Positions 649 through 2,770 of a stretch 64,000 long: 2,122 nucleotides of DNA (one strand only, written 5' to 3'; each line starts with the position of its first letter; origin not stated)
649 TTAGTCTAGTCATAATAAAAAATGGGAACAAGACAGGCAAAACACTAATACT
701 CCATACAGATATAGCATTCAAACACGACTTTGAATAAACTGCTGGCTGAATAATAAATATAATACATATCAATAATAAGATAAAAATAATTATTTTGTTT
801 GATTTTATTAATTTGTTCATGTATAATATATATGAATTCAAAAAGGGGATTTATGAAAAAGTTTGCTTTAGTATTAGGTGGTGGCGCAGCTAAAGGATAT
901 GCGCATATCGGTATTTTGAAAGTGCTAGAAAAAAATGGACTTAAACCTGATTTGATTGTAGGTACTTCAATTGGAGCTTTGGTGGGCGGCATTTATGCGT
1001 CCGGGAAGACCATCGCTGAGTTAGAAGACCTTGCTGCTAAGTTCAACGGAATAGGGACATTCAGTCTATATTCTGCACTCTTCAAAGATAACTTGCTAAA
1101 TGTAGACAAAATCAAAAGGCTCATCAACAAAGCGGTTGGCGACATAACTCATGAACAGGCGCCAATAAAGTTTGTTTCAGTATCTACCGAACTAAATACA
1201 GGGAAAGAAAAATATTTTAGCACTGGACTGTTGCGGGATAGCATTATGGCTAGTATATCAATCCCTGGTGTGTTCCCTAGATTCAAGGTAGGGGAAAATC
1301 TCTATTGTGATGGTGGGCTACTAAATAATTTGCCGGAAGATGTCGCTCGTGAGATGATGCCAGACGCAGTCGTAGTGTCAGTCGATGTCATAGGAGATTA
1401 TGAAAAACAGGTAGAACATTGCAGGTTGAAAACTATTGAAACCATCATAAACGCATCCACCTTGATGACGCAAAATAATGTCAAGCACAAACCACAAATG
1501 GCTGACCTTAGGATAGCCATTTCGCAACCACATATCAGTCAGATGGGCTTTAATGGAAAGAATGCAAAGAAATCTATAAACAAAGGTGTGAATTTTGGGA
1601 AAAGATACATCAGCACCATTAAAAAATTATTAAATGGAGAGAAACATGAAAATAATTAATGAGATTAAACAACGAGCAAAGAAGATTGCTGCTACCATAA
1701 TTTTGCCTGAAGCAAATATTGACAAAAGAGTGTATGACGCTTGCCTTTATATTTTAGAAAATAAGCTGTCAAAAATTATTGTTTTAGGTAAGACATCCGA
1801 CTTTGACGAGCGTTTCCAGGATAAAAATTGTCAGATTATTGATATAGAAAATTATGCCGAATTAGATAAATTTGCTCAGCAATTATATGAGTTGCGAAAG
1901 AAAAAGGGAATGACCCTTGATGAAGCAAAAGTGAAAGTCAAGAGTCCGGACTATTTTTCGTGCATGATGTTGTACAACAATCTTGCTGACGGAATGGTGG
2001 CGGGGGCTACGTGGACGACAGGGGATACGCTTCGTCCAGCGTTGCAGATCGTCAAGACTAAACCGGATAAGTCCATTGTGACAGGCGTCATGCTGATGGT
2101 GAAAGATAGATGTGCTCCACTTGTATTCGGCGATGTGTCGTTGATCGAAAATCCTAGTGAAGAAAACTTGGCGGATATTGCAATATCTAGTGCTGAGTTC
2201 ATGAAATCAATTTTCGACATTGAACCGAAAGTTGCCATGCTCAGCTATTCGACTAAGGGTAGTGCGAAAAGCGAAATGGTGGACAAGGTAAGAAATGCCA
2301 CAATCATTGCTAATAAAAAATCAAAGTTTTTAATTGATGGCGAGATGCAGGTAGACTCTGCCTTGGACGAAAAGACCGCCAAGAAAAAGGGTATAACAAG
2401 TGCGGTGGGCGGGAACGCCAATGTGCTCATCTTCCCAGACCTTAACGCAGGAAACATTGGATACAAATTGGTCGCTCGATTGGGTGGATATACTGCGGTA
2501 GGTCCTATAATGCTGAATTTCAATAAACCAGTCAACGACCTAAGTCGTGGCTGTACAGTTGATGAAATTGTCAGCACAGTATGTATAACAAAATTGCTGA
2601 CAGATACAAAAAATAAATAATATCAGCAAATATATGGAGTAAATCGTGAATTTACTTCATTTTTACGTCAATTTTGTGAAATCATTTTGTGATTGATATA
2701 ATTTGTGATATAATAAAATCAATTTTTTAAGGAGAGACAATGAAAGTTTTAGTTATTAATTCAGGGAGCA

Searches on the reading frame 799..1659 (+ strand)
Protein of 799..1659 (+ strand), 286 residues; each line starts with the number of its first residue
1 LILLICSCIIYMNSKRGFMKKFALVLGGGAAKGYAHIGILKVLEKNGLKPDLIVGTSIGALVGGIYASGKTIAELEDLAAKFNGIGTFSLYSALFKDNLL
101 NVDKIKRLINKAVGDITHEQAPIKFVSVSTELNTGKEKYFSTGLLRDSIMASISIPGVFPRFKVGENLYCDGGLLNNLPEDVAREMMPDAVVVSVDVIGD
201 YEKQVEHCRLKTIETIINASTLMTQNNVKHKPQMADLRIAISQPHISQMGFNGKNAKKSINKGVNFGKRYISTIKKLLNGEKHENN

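Call 68: find_encoding_contigs(protein=window:799-1659:+, flank=10000, max_places=2)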
Protein window:799-1659:+ (286 aa): no gene with exactly this product is on record in the collection.

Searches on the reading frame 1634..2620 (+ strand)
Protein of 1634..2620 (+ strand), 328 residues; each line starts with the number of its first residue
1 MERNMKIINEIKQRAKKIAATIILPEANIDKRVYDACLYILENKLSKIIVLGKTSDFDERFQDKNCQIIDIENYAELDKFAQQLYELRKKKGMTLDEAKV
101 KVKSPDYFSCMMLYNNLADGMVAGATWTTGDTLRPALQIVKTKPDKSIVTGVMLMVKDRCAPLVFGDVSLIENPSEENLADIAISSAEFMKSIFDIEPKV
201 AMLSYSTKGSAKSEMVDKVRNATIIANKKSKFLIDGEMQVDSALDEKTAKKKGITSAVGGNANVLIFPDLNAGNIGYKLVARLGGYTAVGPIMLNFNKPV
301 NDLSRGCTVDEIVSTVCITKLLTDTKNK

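Call 71: find_encoding_contigs(protein=window:1634-2620:+, flank=10000, max_places=2)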
Protein window:1634-2620:+ (328 aa): no gene with exactly this product is on record in the collection.
